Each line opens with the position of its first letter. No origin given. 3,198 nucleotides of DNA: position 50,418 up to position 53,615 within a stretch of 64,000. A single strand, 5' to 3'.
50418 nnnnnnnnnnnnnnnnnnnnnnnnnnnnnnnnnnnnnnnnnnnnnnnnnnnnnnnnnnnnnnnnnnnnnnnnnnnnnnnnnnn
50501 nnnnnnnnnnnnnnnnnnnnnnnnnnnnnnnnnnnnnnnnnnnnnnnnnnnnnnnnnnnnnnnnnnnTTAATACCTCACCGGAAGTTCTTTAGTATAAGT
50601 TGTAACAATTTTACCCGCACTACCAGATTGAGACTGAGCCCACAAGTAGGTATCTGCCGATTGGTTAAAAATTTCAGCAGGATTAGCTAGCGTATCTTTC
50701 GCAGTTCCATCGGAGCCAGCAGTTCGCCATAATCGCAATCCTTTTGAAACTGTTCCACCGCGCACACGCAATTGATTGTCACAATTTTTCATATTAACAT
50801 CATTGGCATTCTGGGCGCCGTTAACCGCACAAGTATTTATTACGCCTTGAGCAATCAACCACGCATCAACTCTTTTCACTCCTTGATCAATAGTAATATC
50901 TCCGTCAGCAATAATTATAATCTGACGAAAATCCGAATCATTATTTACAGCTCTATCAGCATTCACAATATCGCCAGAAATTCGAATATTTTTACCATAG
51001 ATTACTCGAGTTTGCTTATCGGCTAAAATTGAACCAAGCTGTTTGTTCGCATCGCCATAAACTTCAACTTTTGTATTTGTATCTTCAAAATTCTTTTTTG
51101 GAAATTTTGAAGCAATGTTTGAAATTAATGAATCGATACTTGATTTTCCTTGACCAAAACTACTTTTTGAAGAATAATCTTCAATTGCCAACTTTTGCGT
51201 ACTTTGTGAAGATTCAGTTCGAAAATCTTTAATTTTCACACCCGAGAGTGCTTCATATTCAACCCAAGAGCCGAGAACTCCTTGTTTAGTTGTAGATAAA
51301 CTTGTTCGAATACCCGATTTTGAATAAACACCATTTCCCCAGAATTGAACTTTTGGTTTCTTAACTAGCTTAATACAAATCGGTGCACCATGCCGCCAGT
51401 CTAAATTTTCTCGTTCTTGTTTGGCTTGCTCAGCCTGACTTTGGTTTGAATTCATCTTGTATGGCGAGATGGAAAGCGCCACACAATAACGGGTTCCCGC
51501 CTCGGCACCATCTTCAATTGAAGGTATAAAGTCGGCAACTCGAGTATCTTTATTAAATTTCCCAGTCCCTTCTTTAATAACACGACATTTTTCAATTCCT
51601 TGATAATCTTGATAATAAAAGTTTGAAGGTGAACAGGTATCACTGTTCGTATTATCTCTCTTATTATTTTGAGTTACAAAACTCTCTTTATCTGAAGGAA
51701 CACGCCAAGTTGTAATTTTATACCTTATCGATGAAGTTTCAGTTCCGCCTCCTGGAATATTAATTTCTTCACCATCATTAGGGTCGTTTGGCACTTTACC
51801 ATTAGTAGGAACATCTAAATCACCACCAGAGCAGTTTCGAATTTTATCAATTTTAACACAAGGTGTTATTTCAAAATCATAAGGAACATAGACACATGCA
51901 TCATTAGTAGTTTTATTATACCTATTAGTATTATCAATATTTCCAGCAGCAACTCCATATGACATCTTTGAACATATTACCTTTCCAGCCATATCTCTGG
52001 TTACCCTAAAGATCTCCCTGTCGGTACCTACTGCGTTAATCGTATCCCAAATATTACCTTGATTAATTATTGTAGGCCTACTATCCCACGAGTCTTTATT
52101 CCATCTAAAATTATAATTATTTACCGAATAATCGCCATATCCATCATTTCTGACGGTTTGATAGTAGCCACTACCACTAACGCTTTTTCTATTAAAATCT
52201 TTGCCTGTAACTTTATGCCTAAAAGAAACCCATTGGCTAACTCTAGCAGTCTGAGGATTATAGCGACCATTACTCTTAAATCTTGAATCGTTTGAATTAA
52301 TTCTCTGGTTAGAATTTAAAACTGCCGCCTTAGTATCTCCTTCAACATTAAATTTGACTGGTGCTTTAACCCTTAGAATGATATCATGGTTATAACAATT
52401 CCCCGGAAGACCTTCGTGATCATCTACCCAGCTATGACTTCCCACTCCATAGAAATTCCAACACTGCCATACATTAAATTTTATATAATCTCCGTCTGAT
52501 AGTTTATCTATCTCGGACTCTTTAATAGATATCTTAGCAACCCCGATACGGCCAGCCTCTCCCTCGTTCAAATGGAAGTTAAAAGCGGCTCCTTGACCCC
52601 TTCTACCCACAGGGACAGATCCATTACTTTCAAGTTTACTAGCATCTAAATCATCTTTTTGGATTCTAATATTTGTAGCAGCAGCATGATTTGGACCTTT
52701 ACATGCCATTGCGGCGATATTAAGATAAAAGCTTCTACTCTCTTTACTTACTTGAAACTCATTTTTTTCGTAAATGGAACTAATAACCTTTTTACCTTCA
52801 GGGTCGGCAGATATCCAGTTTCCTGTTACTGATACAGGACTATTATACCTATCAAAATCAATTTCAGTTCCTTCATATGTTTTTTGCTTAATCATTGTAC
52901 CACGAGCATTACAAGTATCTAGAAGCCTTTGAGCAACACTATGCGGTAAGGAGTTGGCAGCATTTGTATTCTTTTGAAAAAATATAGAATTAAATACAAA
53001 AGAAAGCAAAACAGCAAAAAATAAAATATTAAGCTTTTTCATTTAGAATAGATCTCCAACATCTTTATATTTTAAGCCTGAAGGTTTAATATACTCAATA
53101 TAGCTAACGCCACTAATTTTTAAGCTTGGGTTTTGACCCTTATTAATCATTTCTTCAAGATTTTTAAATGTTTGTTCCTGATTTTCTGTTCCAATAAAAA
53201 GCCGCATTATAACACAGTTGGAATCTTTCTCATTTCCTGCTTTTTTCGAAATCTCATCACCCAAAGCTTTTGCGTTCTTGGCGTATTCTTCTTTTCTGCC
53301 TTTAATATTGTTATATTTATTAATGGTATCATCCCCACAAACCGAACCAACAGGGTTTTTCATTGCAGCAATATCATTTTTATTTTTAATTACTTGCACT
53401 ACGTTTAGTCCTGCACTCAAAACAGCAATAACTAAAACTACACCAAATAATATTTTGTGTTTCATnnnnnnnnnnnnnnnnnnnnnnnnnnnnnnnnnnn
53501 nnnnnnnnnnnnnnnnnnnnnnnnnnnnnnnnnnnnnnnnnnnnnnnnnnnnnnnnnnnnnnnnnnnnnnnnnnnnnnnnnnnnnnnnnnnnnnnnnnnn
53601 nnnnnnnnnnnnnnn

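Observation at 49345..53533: Tightly coupled three-gene envelope module: anchored 140-aa protein, 824-aa secreted protein and a PilX-like protein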

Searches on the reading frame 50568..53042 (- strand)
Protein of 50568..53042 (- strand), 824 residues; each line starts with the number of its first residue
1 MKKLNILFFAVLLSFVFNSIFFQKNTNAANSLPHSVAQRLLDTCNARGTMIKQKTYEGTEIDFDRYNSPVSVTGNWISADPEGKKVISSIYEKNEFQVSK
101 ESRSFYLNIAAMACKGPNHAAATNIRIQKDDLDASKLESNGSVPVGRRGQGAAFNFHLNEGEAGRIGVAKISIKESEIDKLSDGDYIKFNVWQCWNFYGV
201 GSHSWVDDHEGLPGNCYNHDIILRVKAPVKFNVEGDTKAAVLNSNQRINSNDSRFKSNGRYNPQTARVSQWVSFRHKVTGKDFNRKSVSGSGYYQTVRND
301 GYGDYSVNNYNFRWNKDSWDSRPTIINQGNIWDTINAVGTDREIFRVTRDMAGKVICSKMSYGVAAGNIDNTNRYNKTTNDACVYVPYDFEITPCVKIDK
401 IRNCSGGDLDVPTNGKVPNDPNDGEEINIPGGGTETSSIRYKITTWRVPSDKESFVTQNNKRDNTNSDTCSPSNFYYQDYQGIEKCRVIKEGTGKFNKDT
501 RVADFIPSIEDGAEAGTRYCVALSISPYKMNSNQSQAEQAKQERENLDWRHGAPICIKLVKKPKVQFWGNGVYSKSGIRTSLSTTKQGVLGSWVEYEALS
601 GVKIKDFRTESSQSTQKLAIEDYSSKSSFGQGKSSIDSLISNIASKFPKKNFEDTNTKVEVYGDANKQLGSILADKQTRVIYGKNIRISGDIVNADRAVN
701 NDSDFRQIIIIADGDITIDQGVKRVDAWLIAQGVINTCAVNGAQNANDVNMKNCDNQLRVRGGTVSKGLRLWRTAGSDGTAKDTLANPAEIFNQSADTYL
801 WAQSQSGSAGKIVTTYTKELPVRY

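Call 3: search_protein_families(library=pfam, proteins=[window:50568-53042:-], max_evalue=1)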
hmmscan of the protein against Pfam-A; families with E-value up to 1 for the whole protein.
window:50568-53042:- (824 aa): 0 families

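Call 4: search_protein_families(library=ncbifam, proteins=[window:50568-53042:-], max_evalue=1)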
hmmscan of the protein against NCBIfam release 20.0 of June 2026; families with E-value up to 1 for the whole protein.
window:50568-53042:- (824 aa): 1 family
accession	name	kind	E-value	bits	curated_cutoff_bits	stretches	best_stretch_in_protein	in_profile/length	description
NF052581.1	GSU2086_dom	subfamily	0.036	13.6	250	1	694-752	50-108/301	GSU2086 family protein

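Call 8: find_homologous_proteins(query=window:50568-53042:-)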
Query window:50568-53042:- (824 aa): 190 proteins with E <= 0.001 among 5736 candidates; the best 120 are listed.
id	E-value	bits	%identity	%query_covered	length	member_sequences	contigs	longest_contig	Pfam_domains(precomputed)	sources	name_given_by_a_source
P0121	0.0e+0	1769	93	100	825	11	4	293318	-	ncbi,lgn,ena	-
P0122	0.0e+0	1684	89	100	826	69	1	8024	-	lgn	-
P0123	0.0e+0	1673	89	100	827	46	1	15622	-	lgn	-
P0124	0.0e+0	1660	88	100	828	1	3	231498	-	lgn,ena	-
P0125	0.0e+0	1659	88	100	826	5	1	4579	-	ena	-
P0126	0.0e+0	1656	88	100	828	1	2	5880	-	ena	-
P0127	0.0e+0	1655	88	100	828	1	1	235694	-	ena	-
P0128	0.0e+0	1652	88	100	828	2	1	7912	-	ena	-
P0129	0.0e+0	1650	87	100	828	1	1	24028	-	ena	-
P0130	0.0e+0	1650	88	100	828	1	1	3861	-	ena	-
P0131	0.0e+0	1645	87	100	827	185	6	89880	-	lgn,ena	-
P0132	0.0e+0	1637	87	100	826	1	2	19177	-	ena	-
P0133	0.0e+0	1634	87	100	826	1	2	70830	-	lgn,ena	-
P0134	0.0e+0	1625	86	100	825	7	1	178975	-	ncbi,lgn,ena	-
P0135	0.0e+0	1621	85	100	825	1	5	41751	-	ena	-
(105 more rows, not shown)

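Call 23: search_solved_structures(query=A1, max_evalue=10)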
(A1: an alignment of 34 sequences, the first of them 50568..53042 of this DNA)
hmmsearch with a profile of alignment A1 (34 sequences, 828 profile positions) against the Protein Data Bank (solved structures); distinct sequences matched with E-value up to 10: 1.
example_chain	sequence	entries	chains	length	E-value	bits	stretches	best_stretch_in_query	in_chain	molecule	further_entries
9lts_A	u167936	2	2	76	2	9.7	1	728-768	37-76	Protein LRC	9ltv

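Call 40: find_homologous_proteins(query=A3, max_evalue=0.001)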
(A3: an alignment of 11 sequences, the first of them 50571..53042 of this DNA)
Query A3 (11 sequences) (824 aa, profile of the alignment): 190 proteins with E <= 0.001 among 7044 candidates; the best 120 are listed.
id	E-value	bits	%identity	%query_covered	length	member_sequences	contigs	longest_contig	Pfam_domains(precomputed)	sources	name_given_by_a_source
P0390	3.7e-242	825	38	57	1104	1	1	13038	-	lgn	-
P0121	1.0e-238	814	93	100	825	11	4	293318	-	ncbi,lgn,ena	-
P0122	4.1e-237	808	89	100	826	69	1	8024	-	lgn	-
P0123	5.7e-234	798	89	100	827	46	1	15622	-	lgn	-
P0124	1.1e-233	797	88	100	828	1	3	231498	-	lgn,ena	-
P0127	2.2e-233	796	88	100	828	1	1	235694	-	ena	-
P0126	2.4e-233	796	88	100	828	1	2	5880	-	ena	-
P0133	4.0e-233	795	87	100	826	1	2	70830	-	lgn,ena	-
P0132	5.0e-233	795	87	100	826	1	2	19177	-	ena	-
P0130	4.0e-232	792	88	100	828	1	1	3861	-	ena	-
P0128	4.4e-232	792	88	100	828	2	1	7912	-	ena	-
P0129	4.9e-232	792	87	100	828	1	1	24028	-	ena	-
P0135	1.1e-231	790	85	100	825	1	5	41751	-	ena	-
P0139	1.1e-231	790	85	100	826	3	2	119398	-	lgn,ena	-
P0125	1.5e-231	790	88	100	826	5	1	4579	-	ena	-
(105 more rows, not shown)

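Call 53: predict_structure(alignment_id=A5)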
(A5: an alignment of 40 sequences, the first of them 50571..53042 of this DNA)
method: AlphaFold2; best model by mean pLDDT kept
length: 824 residues; sequences in the alignment: 40
mean_pLDDT: 72.8   pTM: 0.44
mean pLDDT of the five models: 72.8, 70.4, 66.7, 65.6, 65.0
residues with pLDDT >= 90: 145; 70-90: 402; 50-70: 128; < 50: 149
segments of 3 or more residues with pLDDT < 50: 1-29, 415-432, 562-572, 582-590, 597-632, 778-786, 796-824
pLDDT, mean of each block of 10 residues (from residue 1): 43 38 36 87 85 87 81 90 89 87 90 86 90 88 85 88 89 86 85 79 78 75 82 93 92 90 89 94 84 91 84 88 91 87 86 91 78 81 91 67 57 47 38 66 83 63 64 62 77 73 62 74 83 86 79 73 35 51 45 48 37 37 34 61 76 83 83 77 90 65 64 89 86 84 71 79 72 59 50 55 40 28 28
secondary structure, 60 per line:
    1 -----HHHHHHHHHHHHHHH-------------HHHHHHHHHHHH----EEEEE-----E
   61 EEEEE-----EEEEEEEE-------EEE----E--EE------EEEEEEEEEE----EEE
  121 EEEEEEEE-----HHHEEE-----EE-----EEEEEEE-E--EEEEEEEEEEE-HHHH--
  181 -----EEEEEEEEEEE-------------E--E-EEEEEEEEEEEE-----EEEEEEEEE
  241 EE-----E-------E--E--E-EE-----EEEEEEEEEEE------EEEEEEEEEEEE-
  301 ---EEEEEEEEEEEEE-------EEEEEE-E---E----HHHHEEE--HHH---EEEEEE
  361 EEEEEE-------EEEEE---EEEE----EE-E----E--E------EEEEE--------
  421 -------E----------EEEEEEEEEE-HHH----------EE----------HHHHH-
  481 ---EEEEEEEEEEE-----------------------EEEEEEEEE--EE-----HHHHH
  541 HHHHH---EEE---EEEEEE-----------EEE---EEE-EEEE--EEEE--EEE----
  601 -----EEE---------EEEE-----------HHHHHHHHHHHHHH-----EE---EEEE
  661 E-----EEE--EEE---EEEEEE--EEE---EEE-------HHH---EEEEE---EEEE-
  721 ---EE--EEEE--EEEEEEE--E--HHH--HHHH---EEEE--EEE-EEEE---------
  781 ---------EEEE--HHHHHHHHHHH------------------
elements in order (helices of 4 or more, strands of 3 or more residues): H6-20 H34-45 E50-54 E60-65 E71-78 E86-88 E104-113 E118-128 E137-139 E152-158 E163-173 H175-178 E186-196 E215-226 E232-242 E271-281 E288-299 E304-316 E324-329 H340-343 E344-346 E355-366 E374-378 E382-385 E408-412 E439-448 H475-479 E484-494 E518-526 H536-545 E549-551 E555-560 E572-574 E578-580 E582-585 E588-591 E594-596 E606-608 E618-621 H633-646 E657-661 E667-669 E672-674 E678-683 E686-688 E692-694 E708-712 E716-719 E728-731 E734-740 H751-754 E758-761 E764-766 E768-771 E790-793 H796-806

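Call 55: fold_search(model_id=the predicted structure, library=pdb)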
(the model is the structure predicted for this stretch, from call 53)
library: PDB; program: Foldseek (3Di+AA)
matches with E <= 10: 1290; with E <= 0.001: 67
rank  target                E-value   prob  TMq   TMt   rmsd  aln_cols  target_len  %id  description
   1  8cml_E                1.8e-06  1.00  0.13  0.15  35.2       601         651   11  Cryo-EM structure of complement C5 in complex with nanobodies UNbC5-1 and UNbC5-2 (released 2023-09-27)
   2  5dz9                  3.6e-06  1.00  0.12  0.22  15.1       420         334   11  Streptococcus agalactiae AgI/II polypeptide BspA C-terminal domain (Mut) (released 2016-06-22)
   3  5i5k_B                4.4e-06  0.99  0.13  0.08  36.1       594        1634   11  Structure of complement C5 in complex with eculizumab (released 2016-03-16)
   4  5dza                  1.5e-05  0.99  0.13  0.26  14.7       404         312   12  Streptococcus agalactiae AgI/II polypeptide BspA C terminal domain (WT) (released 2016-06-22)
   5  5i5k_A                1.6e-05  0.98  0.13  0.08  37.5       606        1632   10  Structure of complement C5 in complex with eculizumab (released 2016-03-16)
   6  4ofq_B                2.2e-05  0.99  0.13  0.23  14.3       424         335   10  Structure of the C-terminal domain of the Streptococcus pyogenes antigen I/II-family protein AspA (released 2014-03-12)
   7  8xei_A                2.6e-05  0.97  0.14  0.13  22.4       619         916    8  Cryo-EM structure of integrin ITGAV/ITGB3 complex, conformation 1 (released 2024-12-18)
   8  9u60_E                4.3e-05  0.96  0.11  0.07  35.4       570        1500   10  C3 convertases zymogen C4b2 in loading state (released 2026-01-14)
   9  8uin_A                4.9e-05  0.94  0.10  0.12  35.4       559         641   10  Structure of the C3bBb-albicin complex (released 2024-05-08)
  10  8zdg_A                6.0e-05  0.89  0.13  0.12  21.6       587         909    8  Cryo-EM structure of the integrin avb3 with CWHM-12, conformation 1 (released 2025-10-22)
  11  7bj3                  6.3e-05  0.99  0.18  0.17  15.4       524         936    7  ScpA from Streptococcus pyogenes, S512A active site mutant (released 2021-05-12)
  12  9jdh                  6.9e-05  0.99  0.16  0.27  14.6       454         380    7  Crystal structure of the T6SS effector BtaeB-NTD from Bacteroides fragilis (released 2025-09-03)
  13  8xf6_A                6.9e-05  0.84  0.14  0.14  16.2       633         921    8  Cryo-EM structure of integrin ITGAV, ITGB3 and Cilengitide TFA complex, conformation 2 (released 2024-12-18)
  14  3cu7_A                8.0e-05  0.77  0.09  0.06  34.5       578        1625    9  Human Complement Component 5 (released 2008-06-10)
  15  3f85                  8.4e-05  0.98  0.17  0.25  15.6       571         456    8  Structure of fusion complex of homo trimeric major pilin subunits CfaB of CFA/I fimbirae from ETEC E. coli (released 2009-08-11)
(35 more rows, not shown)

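Call 59: search_protein_families(library=pfam, proteins=[P0390], max_evalue=0.1)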
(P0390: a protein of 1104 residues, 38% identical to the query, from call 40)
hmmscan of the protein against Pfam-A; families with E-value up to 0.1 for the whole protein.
P0390 (1104 aa): 1 family
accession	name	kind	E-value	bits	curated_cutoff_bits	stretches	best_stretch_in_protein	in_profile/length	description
PF13624.11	SurA_N_3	-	0.0018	18.5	27.2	1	21-111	11-102/162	SurA-like N-terminal domain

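Call 64: fold_search(model_id=the predicted structure, library=viral)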
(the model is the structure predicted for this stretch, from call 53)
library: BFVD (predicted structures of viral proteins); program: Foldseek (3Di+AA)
matches with E <= 10: 634; with E <= 0.001: 34
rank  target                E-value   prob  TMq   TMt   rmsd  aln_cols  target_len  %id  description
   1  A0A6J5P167            2.3e-07  0.97  0.11  0.08  36.2       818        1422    9  Fibronectin type III [uncultured Caudovirales phage]
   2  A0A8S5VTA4            5.6e-07  0.99  0.15  0.15  24.0       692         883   10  (no name in the UniProt tables at hand)
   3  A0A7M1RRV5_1          8.6e-07  1.00  0.14  0.10  30.6       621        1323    9  Internalin-like protein [uncultured phage cr52_1]
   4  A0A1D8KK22            6.6e-06  1.00  0.17  0.25  11.4       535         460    9  Rhs family protein-like protein [Synechococcus phage S-CAM3]
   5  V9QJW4                1.4e-05  0.84  0.11  0.14  28.1       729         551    8  (no name in the UniProt tables at hand)
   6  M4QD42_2              1.4e-05  0.94  0.14  0.13  31.3       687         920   10  Immunoglobulin domain-containing protein [Prochlorococcus phage MED4-213]
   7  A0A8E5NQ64            1.8e-05  0.44  0.09  0.07  42.7       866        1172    8  (no name in the UniProt tables at hand)
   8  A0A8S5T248            3.9e-05  0.99  0.16  0.20  14.4       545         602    9  Uncharacterized protein [Siphoviridae sp. cteEJ17]
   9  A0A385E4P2            4.3e-05  0.82  0.10  0.09  18.5       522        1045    9  Central straight fiber [Vibrio phage vB_VpS_PG07]
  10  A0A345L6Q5            4.6e-05  0.95  0.10  0.16  23.3       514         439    8  Uncharacterized protein [Serratia phage Scapp]
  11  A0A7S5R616            1.2e-04  0.66  0.11  0.11  34.2       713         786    7  (no name in the UniProt tables at hand)
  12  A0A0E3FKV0            1.3e-04  0.98  0.15  0.23  16.2       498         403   10  Uncharacterized protein [Synechococcus phage ACG-2014f_Syn7803US26]
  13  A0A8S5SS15            1.4e-04  0.75  0.11  0.13  23.3       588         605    9  Baseplate protein [Siphoviridae sp. ct5wd11]
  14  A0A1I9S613            1.6e-04  0.97  0.15  0.22  13.7       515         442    8  (no name in the UniProt tables at hand)
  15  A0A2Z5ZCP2            1.6e-04  0.77  0.12  0.17  19.7       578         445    7  Phage tail fibers [Escherichia phage EcS1]
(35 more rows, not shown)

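Call 71: search_protein_families(library=phrogs, proteins=[window:50568-53042:-], max_evalue=0.1)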
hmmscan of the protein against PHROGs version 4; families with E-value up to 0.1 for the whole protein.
window:50568-53042:- (824 aa): 0 families

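Call 72: search_protein_families(library=padloc, proteins=[window:50568-53042:-], max_evalue=0.1)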
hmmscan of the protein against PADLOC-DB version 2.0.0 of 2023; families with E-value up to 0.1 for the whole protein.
window:50568-53042:- (824 aa): 0 families

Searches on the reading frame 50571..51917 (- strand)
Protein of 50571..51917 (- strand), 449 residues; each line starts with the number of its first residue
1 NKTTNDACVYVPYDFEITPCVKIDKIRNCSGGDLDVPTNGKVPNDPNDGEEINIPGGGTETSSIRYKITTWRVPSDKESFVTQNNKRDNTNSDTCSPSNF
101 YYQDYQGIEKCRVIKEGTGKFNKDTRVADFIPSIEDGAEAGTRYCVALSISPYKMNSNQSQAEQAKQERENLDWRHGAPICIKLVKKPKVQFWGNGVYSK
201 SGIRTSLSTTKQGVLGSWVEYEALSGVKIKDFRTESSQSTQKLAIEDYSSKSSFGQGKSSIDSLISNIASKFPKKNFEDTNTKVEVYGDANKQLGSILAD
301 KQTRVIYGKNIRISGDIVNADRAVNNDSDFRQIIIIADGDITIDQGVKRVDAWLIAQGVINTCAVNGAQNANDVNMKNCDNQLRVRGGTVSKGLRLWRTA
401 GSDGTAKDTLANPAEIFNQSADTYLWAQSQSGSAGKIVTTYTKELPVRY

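Call 57: search_dna_similar(query=window:50571-51917:-, collection=phages, mode=protein, max_evalue=0.001)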
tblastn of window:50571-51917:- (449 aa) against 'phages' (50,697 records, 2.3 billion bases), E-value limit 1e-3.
No match.

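Call 58: search_dna_similar(query=window:50571-51917:-, collection=plasmids, mode=protein, max_evalue=0.001)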
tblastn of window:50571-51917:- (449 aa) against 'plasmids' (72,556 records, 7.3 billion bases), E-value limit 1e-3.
No match.

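Call 80: search_solved_structures(query=A6, max_evalue=10, show_alignments=2)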
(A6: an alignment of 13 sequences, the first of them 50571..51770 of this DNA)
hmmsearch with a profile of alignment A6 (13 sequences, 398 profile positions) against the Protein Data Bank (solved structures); distinct sequences matched with E-value up to 10: 0.

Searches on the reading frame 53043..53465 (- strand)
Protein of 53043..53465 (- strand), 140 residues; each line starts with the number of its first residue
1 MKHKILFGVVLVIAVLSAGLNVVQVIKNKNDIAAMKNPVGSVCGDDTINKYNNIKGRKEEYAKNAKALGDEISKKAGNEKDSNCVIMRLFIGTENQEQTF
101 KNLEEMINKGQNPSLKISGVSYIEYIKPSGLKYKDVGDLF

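Call 3: search_protein_families(library=pfam, proteins=[window:53043-53465:-], max_evalue=1)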
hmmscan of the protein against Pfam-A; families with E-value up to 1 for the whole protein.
window:53043-53465:- (140 aa): 0 families

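Call 4: search_protein_families(library=ncbifam, proteins=[window:53043-53465:-], max_evalue=1)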
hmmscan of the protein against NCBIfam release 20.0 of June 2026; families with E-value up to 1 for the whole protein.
window:53043-53465:- (140 aa): 1 family
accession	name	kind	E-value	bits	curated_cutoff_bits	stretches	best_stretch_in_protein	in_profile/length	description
NF006081.0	PRK08227.1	equivalog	0.0029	16.9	297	1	81-121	134-174/291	3-hydroxy-5-phosphonooxypentane-2,4-dione thiolase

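Call 71: search_protein_families(library=phrogs, proteins=[window:53043-53465:-], max_evalue=0.1)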
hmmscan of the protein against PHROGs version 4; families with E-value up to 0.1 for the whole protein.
window:53043-53465:- (140 aa): 1 family
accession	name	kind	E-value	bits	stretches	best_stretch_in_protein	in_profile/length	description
phrog_19717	-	unknown function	0.06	14.4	1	25-81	77-132/137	-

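Call 72: search_protein_families(library=padloc, proteins=[window:53043-53465:-], max_evalue=0.1)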
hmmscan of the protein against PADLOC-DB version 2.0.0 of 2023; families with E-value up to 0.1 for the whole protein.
window:53043-53465:- (140 aa): 0 families
